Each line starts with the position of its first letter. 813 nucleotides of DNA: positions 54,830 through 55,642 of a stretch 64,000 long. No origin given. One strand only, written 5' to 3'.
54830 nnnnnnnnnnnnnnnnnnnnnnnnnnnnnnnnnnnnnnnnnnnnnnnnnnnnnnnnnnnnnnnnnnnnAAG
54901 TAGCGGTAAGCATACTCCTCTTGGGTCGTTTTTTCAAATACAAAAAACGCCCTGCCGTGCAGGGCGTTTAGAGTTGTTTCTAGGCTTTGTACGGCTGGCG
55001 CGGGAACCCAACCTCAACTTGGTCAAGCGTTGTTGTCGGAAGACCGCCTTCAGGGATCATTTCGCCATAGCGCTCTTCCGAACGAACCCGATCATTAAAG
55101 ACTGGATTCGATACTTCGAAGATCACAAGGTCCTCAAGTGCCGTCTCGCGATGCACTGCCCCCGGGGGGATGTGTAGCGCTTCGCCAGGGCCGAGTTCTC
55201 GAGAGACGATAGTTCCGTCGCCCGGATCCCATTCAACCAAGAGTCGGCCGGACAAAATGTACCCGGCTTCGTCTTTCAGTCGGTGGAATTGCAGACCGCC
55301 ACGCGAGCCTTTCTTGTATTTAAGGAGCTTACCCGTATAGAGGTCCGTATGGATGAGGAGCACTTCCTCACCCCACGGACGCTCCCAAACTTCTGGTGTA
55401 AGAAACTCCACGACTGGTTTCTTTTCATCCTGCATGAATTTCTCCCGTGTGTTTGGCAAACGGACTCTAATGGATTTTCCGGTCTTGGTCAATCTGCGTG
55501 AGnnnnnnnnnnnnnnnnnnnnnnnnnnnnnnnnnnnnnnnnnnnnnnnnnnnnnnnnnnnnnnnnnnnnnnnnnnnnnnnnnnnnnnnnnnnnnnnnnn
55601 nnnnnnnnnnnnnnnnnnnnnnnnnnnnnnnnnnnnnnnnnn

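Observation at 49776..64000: Surface-glycan locus combining NeuB/NeuA-type nonulosonic-acid genes with carbamoyl- and methyl-transferases, a TagF-like transferase, Wzx and an exostosin-like GT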

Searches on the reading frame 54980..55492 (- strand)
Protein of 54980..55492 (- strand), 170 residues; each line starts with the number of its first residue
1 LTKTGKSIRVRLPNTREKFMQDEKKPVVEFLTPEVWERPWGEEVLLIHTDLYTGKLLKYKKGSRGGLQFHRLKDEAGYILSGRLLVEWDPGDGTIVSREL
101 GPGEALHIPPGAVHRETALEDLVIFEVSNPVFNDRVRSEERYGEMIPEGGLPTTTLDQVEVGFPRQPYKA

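Call 3: search_protein_families(library=pfam, proteins=[window:54980-55492:-], max_evalue=0.01)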
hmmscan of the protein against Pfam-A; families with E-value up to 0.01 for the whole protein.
window:54980-55492:- (170 aa): 3 families
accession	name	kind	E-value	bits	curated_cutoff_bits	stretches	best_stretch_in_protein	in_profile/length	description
PF07883.17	Cupin_2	-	4.3e-07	30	27.2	1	57-118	3-58/70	Cupin domain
PF00190.28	Cupin_1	-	0.0032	17.5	22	1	59-126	40-111/151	Cupin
PF01050.24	MannoseP_isomer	-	0.0084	16.7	23.6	0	38-115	14-86/116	Mannose-6-phosphate isomerase C-terminal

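Call 5: search_protein_families(library=ncbifam, proteins=[window:54980-55492:-], max_evalue=0.001)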
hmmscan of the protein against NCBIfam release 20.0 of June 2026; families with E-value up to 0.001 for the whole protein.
window:54980-55492:- (170 aa): 0 families

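Call 15: search_solved_structures(query=window:54980-55492:-, max_evalue=0.1)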
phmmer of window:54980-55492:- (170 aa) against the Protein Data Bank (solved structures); distinct sequences matched with E-value up to 0.1: 6.
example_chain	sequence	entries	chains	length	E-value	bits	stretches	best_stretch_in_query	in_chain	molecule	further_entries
5fq0_B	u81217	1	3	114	0.00012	25.3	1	41-137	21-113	KDGF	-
5fq0_A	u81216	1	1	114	0.00013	25.2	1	42-137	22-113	KDGF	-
4qgl_A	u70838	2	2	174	0.0037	20.4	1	68-124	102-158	Acireductone dioxygenase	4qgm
4ccl_A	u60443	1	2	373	0.015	18.5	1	86-129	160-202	50S RIBOSOMAL PROTEIN L16 ARGININE HYDROXYLASE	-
4nub_A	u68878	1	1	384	0.016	18.4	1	86-128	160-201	50S ribosomal protein L16 arginine hydroxylase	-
4lit_A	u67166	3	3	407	0.017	18.3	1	86-128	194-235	50S ribosomal protein L16 arginine hydroxylase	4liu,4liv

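Call 51: find_homologous_proteins(query=window:54983-55435:-, max_evalue=0.001)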
Query seq(151 aa) (151 aa): 165 proteins with E <= 0.001 among 185 candidates; the best 120 are listed.
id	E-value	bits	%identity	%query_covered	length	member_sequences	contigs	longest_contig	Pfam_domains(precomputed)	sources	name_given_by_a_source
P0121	2.7e-97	341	100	100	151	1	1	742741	PF07883.18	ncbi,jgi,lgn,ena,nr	ncbi:MAG TPA: cupin domain-containing protein [Candidatus Paceibacterota bacterium]|nr:cupin domain-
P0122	5.5e-75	269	81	96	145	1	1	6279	PF07883.18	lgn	-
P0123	2.3e-73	263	77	97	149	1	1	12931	PF07883.18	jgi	-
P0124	2.8e-70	253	77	94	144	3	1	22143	PF07883.18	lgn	-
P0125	1.7e-65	238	71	99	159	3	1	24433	PF07883.18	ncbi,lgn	-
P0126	4.0e-63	230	69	95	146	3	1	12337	PF07883.18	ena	-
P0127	1.4e-60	222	72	93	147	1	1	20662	PF07883.18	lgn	-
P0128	6.3e-58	213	66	95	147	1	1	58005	-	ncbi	-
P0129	9.8e-58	213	68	93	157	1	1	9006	PF07883.18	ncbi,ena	-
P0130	4.3e-56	207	66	95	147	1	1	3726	PF07883.18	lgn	-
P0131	1.3e-55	206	62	95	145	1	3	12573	PF07883.18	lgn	-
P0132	2.6e-55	205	65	93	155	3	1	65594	PF07883.18,PF00190.29,PF05899.19,PF01050.25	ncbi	-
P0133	1.5e-54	202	60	95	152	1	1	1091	PF07883.18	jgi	jgi:mannose-6-phosphate isomerase-like protein (cupin superfamily)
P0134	3.4e-54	201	65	94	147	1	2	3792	PF07883.18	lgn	-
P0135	1.6e-53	199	62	95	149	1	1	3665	PF07883.18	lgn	-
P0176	1.3e-33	134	50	74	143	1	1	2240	PF00190.29,PF01050.25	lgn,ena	-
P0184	7.9e-33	132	49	87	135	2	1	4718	PF07883.18,PF00190.29,PF01050.25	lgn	-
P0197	1.3e-31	128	47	87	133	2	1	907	PF07883.18,PF01050.25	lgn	-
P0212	7.3e-31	125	50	83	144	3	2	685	PF07883.18,PF00190.29,PF01050.25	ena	-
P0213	8.2e-31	125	49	83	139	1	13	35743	PF07883.18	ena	-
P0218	1.4e-30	124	52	84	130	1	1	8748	PF07883.18,PF01050.25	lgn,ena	-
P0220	1.6e-30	124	47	90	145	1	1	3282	PF07883.18,PF01050.25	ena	-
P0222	1.9e-30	124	50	85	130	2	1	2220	PF07883.18,PF01050.25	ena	-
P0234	5.4e-30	122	48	85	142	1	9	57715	PF07883.18,PF00190.29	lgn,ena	-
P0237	6.3e-30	122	54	81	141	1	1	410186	PF07883.18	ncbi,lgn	ncbi:MAG: cupin domain-containing protein [Pseudomonadota bacterium]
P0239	6.7e-30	122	52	84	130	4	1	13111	PF07883.18,PF01050.25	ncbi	-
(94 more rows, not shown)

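Call 52: find_encoding_contigs(protein=P0237, flank=7000, max_places=1)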
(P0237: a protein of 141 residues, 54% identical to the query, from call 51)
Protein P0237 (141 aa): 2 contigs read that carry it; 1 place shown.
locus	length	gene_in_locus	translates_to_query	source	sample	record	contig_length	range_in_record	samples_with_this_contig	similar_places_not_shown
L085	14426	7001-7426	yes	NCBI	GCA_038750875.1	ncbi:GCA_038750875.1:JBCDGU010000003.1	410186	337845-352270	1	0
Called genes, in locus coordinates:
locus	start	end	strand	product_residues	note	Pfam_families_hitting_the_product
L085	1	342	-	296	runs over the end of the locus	PF02706:Wzz (weak)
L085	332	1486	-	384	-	PF00953:Glycos_transf_4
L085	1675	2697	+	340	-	-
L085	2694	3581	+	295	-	-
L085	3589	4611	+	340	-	-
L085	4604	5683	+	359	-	-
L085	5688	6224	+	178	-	PF08282:Hydrolase_3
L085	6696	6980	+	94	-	-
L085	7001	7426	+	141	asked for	PF07883:Cupin_2 (weak)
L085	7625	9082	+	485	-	-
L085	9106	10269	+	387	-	-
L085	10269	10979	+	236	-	PF05050:Methyltransf_21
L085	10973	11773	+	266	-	PF05050:Methyltransf_21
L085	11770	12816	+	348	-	PF03102:NeuB, PF08666:SAF (weak)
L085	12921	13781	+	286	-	-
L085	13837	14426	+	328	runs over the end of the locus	PF01073:3Beta_HSD, PF01370:Epimerase, PF02719:Polysacc_synt_2, PF04321:RmlD_sub_bind, PF05368:NmrA (weak), PF07993:NAD_binding_4, PF13460:NAD_binding_10, PF16363:GDP_Man_Dehyd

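Call 53: find_encoding_contigs(protein=P0234, flank=7000, max_places=1)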
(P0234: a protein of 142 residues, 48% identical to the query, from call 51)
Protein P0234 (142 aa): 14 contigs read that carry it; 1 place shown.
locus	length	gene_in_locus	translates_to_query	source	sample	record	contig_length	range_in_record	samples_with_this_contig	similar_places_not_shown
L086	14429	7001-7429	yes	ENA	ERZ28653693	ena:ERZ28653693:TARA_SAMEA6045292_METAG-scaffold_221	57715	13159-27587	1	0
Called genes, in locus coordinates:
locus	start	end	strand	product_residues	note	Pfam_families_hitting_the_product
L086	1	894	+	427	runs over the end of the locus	-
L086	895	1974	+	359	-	PF13489:Methyltransf_23, PF13847:Methyltransf_31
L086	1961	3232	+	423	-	-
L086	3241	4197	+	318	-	-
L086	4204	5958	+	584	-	PF00664:ABC_membrane, PF02463:SMC_N (faint), PF00005:ABC_tran, PF13555:AAA_29 (faint), PF13304:AAA_21 (faint)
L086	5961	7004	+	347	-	PF03102:NeuB, PF08666:SAF (weak)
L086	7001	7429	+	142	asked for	PF00190:Cupin_1 (weak), PF07883:Cupin_2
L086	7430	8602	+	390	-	PF02746:MR_MLE_N, PF13378:MR_MLE_C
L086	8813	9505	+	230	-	PF08546:ApbA_C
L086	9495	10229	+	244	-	PF02348:CTP_transf_3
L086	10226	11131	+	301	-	PF01073:3Beta_HSD, PF01370:Epimerase, PF02719:Polysacc_synt_2, PF04321:RmlD_sub_bind, PF13460:NAD_binding_10 (weak), PF16363:GDP_Man_Dehyd, PF07993:NAD_binding_4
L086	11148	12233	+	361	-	-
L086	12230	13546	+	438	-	PF00155:Aminotran_1_2, PF01041:DegT_DnrJ_EryC1, PF01053:Cys_Met_Meta_PP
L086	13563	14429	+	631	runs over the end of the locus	PF27859:LIC12162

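Call 54: find_encoding_contigs(protein=P0213, flank=7000, max_places=1)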
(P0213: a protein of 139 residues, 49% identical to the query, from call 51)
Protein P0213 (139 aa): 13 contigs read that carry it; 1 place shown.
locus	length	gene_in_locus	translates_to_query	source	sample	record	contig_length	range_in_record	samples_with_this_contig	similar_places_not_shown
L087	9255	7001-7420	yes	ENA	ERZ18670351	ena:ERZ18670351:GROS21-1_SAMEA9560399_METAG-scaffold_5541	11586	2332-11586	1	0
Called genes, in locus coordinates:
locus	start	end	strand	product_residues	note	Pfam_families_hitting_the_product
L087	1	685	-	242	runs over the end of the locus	-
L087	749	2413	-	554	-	-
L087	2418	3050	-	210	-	-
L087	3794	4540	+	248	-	PF05050:Methyltransf_21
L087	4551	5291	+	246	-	PF02348:CTP_transf_3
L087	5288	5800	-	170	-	PF08282:Hydrolase_3 (weak)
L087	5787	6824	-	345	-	PF03102:NeuB, PF08666:SAF (faint)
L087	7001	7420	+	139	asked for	PF07883:Cupin_2 (weak)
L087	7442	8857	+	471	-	-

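Call 60: search_protein_families(library=pfam, proteins=[L087:7442-8857:+, L085:7625-9082:+, L086:11148-12233:+], max_evalue=0.01)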
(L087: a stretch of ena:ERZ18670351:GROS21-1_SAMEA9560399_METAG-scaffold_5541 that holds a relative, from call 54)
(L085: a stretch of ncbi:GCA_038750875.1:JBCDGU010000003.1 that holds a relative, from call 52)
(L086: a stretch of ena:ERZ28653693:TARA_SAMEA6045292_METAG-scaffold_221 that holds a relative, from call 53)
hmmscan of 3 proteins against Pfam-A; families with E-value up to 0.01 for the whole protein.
L087:7442-8857:+ (471 aa): 0 families

L085:7625-9082:+ (485 aa): 0 families

L086:11148-12233:+ (361 aa): 0 families

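Call 62: predict_structure(alignment_id=A2)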
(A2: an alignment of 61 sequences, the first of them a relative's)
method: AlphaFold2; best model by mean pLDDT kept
length: 151 residues; sequences in the alignment: 61
mean_pLDDT: 94.3   pTM: 0.85
mean pLDDT of the five models: 94.3, 94.2, 94.1, 93.9, 93.1
residues with pLDDT >= 90: 132; 70-90: 15; 50-70: 4; < 50: 0
segments of 3 or more residues with pLDDT < 50: none
pLDDT, mean of each block of 10 residues (from residue 1): 81 94 96 98 97 98 99 98 99 98 99 96 91 92 83 63
secondary structure, 60 per line:
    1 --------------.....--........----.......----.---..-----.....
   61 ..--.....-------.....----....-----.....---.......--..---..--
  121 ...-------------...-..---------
elements in order: E15-19 E22-29 E34-40 E56-62 E65-69 E77-81 E86-89 E95-99 E103-109

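Call 66: fold_search(model_id=the predicted structure, library=pdb)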
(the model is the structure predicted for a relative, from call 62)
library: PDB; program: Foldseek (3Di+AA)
matches with E <= 10: 1935; with E <= 0.001: 847
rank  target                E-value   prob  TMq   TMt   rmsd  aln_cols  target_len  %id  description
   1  5fq0_C                4.2e-08  1.00  0.55  0.75   5.0       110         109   23  The structure of KdgF from Halomonas sp. (released 2016-05-04)
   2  5fq0_B                5.7e-08  1.00  0.55  0.75   1.7        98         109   24  The structure of KdgF from Halomonas sp. (released 2016-05-04)
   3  5fq0_D                6.0e-08  1.00  0.55  0.76   1.6        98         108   24  The structure of KdgF from Halomonas sp. (released 2016-05-04)
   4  5fq0_A                7.1e-08  1.00  0.55  0.74   1.7        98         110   24  The structure of KdgF from Halomonas sp. (released 2016-05-04)
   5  3vhr                  7.1e-08  1.00  0.55  0.26   2.8       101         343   20  Crystal Structure of capsular polysaccharide assembling protein CapF from Staphylococcus aureus in space group C2221 (released 2012-02-15)
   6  9bwf_B                9.3e-08  1.00  0.52  0.66   1.7        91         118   21  Crystal structure of cellulose oxidative enzyme without ligand (released 2024-12-04)
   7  9bwi_B                1.2e-07  1.00  0.53  0.67   3.7       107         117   18  Crystal structure of cellulose oxidative enzyme in acidic pH with glycerol (released 2024-12-11)
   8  2zkl                  1.4e-07  1.00  0.55  0.25   2.9       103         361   20  Crystal Structure of capsular polysaccharide assembling protein CapF from staphylococcus aureus (released 2009-03-31)
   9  4yrd_A                1.5e-07  1.00  0.54  0.26   2.9       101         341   20  Crystal structure of CapF with inhibitor 3-isopropenyl-tropolone (released 2015-10-21)
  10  3st7                  1.6e-07  1.00  0.55  0.24   3.0       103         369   19  Crystal Structure of capsular polysaccharide assembling protein CapF from staphylococcus aureus (released 2012-02-15)
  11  4yrd_B                1.6e-07  1.00  0.54  0.25   2.9       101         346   20  Crystal structure of CapF with inhibitor 3-isopropenyl-tropolone (released 2015-10-21)
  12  4qm9_B                1.9e-07  1.00  0.56  0.56   2.9       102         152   16  Crystal Structure of a Putative Cysteine Dioxygenase From Bacillus subtilis with Cys-bound (released 2014-11-19)
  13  9bwf_A                2.2e-07  1.00  0.50  0.64   5.5       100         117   20  Crystal structure of cellulose oxidative enzyme without ligand (released 2024-12-04)
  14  9bwi_A                2.3e-07  1.00  0.50  0.63   5.5       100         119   20  Crystal structure of cellulose oxidative enzyme in acidic pH with glycerol (released 2024-12-11)
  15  7zyc                  2.6e-07  1.00  0.50  0.67   1.6        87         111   16  BeKdgF with Zn (released 2023-06-14)
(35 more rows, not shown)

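Call 67: search_solved_structures(query=A2, max_evalue=1, show_alignments=3)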
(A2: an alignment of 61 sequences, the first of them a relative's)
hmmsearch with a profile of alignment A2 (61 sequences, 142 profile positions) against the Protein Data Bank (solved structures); distinct sequences matched with E-value up to 1: 57.
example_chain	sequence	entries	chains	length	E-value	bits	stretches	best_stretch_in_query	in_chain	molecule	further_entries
6ufi_A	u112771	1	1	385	1.4e-08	37.6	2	37-103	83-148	Cupin domain-containing protein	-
6tzp_A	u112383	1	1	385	1.6e-08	37.4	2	36-103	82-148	Oxalate decarboxylase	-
2uy8_A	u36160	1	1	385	2.6e-08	36.7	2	37-103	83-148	OXALATE DECARBOXYLASE OXDC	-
2vqa_A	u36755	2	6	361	2.7e-08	36.7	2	32-96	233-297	SLL1358 PROTEIN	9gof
4met_A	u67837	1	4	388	3.1e-08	36.5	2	38-103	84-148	Oxalate decarboxylase OxdC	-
3s0m_A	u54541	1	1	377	4.2e-08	36.1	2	38-103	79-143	Oxalate decarboxylase oxdC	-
5vg3_A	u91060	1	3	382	4.4e-08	36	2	38-103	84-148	Oxalate decarboxylase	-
5hi0_A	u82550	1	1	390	4.4e-08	36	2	38-103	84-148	Oxalate decarboxylase OxdC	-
2uyb_A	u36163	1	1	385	4.4e-08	36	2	38-103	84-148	OXALATE DECARBOXYLASE OXDC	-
1j58_A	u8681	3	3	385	4.5e-08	36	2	38-103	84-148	YVRK PROTEIN | OXALATE DECARBOXYLASE OXDC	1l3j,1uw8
2uya_A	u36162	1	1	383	4.7e-08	35.9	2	38-103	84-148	OXALATE DECARBOXYLASE OXDC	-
2v09_A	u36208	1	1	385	4.7e-08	35.9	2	38-103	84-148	OXALATE DECARBOXYLASE OXDC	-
2uy9_A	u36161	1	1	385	4.7e-08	35.9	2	38-103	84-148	OXALATE DECARBOXYLASE OXDC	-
2h0v_A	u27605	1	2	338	1.2e-05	28.2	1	42-96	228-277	Quercetin 2,3-dioxygenase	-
1y3t_A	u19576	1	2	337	1.2e-05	28.1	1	42-96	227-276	Hypothetical protein yxaG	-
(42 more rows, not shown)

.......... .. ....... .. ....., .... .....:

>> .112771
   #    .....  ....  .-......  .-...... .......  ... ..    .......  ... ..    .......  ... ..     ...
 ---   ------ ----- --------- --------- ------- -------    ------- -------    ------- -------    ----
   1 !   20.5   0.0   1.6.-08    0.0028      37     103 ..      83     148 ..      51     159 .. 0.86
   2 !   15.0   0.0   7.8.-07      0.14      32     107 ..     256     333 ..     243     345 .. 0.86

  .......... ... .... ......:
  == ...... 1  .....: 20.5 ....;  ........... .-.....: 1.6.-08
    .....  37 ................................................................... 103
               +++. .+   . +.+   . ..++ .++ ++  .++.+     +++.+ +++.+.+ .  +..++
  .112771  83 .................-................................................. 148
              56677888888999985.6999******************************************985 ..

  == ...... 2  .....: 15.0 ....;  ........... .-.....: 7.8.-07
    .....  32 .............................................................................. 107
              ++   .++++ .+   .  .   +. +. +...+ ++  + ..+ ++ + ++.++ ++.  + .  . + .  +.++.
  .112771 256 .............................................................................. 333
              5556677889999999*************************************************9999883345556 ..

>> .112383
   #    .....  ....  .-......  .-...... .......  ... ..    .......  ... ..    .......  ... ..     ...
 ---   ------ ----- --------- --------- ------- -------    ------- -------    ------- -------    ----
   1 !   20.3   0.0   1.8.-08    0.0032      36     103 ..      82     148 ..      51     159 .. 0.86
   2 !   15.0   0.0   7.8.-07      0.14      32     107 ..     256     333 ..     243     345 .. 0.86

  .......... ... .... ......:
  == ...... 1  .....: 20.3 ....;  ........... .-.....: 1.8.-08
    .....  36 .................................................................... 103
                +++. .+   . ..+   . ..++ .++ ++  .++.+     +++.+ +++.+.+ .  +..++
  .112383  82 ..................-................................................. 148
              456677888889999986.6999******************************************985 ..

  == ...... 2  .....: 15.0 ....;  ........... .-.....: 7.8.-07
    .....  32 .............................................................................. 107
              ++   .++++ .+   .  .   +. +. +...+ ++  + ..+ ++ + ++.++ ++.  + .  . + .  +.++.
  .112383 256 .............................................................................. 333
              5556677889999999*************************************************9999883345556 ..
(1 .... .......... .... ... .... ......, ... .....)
